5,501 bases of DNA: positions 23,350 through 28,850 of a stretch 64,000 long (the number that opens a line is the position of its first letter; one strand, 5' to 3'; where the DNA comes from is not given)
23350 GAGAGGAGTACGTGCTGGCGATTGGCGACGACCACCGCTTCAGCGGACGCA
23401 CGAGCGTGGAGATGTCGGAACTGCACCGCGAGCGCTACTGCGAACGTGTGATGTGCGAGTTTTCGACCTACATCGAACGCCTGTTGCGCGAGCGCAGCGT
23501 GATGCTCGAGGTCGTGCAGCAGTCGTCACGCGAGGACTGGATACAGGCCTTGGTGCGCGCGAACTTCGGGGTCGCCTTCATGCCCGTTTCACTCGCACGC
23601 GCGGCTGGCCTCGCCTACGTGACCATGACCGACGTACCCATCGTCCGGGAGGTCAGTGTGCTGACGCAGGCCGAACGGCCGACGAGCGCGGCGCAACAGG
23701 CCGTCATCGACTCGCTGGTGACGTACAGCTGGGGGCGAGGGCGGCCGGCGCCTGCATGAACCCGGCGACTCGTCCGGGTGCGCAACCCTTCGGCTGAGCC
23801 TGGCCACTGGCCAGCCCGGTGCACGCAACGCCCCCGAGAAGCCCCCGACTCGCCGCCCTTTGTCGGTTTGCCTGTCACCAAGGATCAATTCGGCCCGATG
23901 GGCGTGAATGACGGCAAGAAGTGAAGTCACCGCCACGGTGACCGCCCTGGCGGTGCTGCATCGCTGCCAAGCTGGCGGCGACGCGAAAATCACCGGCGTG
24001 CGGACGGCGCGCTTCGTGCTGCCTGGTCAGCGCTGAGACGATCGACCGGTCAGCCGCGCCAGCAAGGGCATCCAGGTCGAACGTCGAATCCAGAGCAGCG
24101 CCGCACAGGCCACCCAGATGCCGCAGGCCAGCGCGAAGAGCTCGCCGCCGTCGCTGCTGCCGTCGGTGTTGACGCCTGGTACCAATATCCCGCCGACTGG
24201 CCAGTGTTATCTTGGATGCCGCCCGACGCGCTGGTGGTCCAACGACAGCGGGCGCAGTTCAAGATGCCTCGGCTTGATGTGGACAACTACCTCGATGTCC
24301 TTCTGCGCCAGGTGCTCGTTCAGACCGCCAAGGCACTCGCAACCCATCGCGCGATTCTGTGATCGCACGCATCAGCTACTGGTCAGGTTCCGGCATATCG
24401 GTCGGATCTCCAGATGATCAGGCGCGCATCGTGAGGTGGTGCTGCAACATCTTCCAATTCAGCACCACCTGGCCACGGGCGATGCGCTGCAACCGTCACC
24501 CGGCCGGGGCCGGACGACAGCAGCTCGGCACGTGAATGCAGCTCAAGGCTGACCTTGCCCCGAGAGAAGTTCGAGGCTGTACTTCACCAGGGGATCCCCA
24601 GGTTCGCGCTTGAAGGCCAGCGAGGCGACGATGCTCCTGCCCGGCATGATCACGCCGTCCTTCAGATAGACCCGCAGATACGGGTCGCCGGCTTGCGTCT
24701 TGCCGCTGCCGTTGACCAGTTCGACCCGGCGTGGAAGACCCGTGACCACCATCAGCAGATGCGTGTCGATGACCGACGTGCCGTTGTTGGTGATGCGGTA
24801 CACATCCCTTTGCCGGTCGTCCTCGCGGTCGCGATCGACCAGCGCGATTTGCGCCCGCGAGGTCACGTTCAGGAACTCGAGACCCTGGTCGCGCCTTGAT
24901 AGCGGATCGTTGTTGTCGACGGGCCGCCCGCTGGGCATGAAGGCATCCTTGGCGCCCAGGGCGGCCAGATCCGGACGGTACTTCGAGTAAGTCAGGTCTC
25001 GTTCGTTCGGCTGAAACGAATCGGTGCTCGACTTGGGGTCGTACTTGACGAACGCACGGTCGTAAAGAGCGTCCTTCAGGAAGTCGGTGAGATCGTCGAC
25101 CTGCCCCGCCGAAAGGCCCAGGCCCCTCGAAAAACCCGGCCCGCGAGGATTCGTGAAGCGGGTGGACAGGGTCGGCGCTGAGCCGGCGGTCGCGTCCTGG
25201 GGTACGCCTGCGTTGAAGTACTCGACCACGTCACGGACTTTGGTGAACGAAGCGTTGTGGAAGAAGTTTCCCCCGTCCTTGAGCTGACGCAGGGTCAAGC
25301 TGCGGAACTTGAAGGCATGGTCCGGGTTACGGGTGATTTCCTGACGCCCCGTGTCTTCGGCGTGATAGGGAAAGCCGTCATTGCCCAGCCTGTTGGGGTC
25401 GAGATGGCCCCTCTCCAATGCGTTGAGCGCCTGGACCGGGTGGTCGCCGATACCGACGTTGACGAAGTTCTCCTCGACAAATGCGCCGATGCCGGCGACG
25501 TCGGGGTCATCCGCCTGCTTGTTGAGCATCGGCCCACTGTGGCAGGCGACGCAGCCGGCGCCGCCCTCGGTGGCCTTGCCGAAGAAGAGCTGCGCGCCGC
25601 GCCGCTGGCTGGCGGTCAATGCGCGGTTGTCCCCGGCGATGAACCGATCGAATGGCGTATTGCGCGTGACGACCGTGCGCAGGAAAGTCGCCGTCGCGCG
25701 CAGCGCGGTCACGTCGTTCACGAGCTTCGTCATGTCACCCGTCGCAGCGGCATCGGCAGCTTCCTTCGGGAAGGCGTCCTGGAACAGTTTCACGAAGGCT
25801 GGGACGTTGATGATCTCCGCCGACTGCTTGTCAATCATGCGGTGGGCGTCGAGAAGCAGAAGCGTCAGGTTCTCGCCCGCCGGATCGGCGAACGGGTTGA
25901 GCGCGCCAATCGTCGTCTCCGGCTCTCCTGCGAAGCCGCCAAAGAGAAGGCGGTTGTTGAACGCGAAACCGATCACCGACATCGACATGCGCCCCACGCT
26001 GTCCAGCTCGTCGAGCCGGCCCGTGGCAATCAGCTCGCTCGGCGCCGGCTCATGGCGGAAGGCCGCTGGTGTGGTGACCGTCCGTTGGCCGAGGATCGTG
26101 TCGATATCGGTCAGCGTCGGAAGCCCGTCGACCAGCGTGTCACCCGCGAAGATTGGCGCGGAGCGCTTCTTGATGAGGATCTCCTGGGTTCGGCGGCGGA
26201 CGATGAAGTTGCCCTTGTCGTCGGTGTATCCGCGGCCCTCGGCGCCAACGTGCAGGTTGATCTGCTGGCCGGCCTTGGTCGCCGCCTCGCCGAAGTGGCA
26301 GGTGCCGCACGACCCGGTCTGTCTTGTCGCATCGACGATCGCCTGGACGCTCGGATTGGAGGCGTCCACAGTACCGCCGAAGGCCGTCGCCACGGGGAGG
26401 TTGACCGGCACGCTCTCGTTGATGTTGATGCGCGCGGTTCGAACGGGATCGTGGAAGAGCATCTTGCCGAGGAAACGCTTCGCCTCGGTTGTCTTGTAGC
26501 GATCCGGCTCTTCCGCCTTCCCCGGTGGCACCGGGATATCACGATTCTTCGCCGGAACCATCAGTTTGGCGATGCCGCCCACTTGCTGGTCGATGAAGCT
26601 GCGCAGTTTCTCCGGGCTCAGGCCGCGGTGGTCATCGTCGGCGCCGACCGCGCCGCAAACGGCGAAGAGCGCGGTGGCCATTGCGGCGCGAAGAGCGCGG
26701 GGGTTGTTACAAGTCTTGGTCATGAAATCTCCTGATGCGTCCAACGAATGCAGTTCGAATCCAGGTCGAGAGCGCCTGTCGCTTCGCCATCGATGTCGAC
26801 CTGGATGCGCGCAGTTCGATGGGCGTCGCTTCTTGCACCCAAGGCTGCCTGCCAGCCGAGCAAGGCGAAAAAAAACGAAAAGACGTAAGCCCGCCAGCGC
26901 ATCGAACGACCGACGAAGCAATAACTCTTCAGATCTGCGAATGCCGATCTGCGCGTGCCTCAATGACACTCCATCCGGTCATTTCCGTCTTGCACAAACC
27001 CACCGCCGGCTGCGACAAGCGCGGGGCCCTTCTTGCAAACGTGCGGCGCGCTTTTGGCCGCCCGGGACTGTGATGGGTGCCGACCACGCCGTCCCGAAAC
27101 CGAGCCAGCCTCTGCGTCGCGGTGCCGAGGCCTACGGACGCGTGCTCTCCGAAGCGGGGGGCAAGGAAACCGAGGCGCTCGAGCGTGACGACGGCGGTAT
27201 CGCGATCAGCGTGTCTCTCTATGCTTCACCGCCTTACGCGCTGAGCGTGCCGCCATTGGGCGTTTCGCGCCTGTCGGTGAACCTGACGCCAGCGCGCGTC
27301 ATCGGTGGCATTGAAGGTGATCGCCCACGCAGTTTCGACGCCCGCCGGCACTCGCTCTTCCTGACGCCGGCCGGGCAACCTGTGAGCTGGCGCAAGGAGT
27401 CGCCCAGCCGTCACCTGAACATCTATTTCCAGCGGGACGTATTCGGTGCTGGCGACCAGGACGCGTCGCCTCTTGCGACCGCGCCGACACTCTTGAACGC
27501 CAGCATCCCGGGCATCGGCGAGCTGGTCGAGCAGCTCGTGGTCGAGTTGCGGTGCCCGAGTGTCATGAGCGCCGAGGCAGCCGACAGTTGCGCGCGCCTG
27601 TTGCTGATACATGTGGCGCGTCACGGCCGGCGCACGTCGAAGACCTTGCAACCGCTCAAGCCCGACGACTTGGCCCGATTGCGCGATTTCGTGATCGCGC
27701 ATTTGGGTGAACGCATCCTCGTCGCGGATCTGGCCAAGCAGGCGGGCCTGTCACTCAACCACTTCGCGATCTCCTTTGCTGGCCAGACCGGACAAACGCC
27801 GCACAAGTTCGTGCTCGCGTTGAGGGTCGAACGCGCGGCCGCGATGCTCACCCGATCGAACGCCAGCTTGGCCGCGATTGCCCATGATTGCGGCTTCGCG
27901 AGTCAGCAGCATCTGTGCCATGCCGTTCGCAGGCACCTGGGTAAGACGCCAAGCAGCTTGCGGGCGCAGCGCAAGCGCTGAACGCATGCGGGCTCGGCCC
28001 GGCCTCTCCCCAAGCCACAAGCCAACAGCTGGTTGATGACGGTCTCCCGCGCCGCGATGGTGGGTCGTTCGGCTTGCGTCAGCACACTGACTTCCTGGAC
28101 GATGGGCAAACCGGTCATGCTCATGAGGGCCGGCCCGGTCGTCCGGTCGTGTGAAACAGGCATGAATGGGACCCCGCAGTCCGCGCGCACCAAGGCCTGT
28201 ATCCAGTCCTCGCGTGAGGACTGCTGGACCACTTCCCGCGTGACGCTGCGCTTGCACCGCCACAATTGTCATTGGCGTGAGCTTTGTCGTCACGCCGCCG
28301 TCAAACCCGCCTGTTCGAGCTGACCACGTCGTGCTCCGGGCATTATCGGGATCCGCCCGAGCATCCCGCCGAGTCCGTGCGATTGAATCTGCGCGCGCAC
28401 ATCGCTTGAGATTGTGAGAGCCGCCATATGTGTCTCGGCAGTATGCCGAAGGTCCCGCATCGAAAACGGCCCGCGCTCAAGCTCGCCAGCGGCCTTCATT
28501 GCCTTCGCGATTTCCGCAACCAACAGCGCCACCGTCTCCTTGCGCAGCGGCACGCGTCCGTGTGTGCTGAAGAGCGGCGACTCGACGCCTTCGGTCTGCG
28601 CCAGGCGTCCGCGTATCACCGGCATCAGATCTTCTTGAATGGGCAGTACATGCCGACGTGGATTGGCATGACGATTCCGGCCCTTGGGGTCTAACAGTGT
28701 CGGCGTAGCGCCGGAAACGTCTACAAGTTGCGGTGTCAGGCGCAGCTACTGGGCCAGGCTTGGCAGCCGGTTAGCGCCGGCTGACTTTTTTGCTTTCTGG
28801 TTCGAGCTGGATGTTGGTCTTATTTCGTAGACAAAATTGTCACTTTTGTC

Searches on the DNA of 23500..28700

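Call 53: search_rna_families(source=window, start=23500, end=28700, threshold=evalue, max_evalue=1)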
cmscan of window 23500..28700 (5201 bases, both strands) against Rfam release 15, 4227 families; matches with E-value up to 1: 1.
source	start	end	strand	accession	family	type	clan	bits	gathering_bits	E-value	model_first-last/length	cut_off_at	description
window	26601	26672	+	RF03207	mir-3960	Gene; miRNA;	-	27.6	73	0.59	1-73/73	no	mir-3960 microRNA precursor family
